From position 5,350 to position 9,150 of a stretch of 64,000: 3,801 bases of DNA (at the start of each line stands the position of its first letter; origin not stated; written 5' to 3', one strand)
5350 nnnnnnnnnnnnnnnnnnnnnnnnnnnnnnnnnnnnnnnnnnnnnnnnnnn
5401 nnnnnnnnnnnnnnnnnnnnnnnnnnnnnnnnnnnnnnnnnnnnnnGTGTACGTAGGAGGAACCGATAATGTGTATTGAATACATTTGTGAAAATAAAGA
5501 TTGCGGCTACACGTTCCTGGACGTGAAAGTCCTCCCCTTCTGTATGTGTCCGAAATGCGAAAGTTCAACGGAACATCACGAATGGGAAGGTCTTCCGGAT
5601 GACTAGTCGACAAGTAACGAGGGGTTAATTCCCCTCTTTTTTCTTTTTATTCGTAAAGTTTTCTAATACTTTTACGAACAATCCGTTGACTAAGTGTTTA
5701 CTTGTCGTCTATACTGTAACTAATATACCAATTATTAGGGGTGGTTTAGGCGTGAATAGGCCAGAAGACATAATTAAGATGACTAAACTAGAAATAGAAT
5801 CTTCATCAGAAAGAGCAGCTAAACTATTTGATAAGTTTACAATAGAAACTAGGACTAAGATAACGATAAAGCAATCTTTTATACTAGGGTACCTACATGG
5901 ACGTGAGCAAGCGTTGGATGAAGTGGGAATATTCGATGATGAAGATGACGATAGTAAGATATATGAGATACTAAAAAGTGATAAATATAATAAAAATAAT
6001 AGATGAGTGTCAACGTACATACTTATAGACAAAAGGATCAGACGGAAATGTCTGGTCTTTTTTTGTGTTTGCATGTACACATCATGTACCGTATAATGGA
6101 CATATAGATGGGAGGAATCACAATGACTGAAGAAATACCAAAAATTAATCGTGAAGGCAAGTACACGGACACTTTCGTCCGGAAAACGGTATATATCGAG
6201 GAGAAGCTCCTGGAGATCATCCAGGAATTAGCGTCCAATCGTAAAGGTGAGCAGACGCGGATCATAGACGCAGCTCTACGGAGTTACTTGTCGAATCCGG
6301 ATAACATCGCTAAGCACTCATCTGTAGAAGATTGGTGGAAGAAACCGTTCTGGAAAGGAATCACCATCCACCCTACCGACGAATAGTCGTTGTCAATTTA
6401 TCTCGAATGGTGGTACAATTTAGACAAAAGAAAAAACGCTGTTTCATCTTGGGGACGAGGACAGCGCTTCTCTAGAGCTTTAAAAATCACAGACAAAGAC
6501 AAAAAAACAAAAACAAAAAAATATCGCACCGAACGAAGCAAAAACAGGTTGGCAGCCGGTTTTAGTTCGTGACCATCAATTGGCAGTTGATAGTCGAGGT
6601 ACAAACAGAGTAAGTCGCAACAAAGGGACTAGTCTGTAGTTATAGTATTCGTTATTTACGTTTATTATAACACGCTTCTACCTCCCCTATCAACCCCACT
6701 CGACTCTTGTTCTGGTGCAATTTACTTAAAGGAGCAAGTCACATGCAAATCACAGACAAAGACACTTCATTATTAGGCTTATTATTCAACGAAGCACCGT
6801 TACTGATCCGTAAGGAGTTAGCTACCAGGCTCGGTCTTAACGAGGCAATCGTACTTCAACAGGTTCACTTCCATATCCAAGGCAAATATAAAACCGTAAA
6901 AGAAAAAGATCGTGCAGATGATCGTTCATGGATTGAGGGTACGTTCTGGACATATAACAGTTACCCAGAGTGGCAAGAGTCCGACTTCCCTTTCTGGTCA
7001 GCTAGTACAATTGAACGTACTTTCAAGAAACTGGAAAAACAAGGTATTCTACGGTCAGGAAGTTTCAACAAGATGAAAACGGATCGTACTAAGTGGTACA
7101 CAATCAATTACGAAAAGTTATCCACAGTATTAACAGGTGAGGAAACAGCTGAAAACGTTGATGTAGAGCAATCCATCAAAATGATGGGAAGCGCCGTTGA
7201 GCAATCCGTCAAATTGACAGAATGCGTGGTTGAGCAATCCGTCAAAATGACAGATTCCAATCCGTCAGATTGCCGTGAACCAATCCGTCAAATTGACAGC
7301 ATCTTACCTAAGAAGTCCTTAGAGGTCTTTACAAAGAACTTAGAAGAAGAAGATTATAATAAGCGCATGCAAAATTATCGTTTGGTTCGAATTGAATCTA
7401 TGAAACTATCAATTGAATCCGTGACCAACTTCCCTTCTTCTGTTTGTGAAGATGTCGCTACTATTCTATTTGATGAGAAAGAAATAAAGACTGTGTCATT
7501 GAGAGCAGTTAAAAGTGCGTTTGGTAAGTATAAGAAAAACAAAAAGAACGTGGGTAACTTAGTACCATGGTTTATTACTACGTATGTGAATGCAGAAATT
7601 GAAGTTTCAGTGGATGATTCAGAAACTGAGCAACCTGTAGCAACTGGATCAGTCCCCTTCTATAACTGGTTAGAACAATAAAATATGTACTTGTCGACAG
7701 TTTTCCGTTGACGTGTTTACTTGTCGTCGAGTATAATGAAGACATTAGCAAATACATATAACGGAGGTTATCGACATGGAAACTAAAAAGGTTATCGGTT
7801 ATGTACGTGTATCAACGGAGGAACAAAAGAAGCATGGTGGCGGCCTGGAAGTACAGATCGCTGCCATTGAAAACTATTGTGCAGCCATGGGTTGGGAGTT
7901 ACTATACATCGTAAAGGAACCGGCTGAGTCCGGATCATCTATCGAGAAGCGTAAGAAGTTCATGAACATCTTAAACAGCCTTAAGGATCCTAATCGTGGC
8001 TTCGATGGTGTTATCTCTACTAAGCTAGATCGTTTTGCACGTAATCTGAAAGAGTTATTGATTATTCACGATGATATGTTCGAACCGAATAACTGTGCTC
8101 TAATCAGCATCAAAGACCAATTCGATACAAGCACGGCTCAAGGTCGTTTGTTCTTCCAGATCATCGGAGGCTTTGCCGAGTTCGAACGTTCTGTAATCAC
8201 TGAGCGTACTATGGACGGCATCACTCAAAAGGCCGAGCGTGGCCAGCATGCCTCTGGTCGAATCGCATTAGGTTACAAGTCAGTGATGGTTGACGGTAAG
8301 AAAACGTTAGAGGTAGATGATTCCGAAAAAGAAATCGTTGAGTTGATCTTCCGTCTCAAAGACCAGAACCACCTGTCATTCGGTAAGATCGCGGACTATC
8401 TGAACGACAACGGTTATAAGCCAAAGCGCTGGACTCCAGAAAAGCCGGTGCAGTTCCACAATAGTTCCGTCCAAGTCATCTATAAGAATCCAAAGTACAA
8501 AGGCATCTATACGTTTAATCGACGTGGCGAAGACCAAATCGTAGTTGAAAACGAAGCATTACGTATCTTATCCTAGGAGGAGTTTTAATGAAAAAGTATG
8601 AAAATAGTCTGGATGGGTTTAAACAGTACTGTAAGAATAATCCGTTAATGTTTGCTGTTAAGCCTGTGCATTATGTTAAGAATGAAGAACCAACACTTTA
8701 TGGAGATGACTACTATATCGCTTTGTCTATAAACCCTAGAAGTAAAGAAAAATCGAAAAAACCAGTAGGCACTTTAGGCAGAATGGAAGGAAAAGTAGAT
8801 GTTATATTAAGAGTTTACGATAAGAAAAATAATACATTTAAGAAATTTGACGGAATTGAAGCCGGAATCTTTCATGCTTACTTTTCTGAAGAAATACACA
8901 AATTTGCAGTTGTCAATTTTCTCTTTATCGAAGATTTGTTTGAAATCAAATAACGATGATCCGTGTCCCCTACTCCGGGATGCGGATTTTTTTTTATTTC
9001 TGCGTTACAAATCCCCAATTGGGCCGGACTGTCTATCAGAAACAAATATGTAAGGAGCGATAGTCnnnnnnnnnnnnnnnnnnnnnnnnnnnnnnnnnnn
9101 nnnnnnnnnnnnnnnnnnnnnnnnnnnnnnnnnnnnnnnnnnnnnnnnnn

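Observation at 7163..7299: Iteron-type origin embedded in the replication initiator gene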

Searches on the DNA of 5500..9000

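Call 77: search_rna_families(source=window, start=5500, end=9000, threshold=evalue, max_evalue=1)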
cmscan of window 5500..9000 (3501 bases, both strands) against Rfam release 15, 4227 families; matches with E-value up to 1: 2.
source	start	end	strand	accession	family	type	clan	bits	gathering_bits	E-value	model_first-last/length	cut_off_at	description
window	5696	5761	+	RF03387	mir-1902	Gene; miRNA;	-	22.9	80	0.27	1-79/79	no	mir-1902 microRNA precursor family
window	8375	8420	+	RF01759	sucC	Cis-reg;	-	21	50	0.34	1-70/70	no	sucC RNA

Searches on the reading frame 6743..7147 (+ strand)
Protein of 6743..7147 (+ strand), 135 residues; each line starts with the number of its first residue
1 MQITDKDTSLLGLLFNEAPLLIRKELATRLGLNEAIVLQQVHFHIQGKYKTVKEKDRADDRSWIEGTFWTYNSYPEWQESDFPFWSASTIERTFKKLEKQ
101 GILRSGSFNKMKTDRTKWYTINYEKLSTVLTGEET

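Call 84: predict_structure(alignment_id=A4)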
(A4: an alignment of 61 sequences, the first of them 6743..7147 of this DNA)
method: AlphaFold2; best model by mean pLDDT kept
length: 135 residues; sequences in the alignment: 61
mean_pLDDT: 88.7   pTM: 0.78
mean pLDDT of the five models: 88.7, 88.3, 88.0, 87.8, 87.6
residues with pLDDT >= 90: 97; 70-90: 19; 50-70: 19; < 50: 0
segments of 3 or more residues with pLDDT < 50: none
pLDDT, mean of each block of 10 residues (from residue 1): 62 67 92 96 95 94 95 94 95 97 92 88 93 71
secondary structure, 60 per line:
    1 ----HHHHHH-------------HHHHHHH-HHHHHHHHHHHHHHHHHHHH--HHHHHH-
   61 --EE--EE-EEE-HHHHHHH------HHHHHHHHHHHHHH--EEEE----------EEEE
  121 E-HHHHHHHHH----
elements in order: H5-10 H24-30 H32-51 H54-59 E70-72 H74-80 H87-100 E103-106 E117-121 H123-131
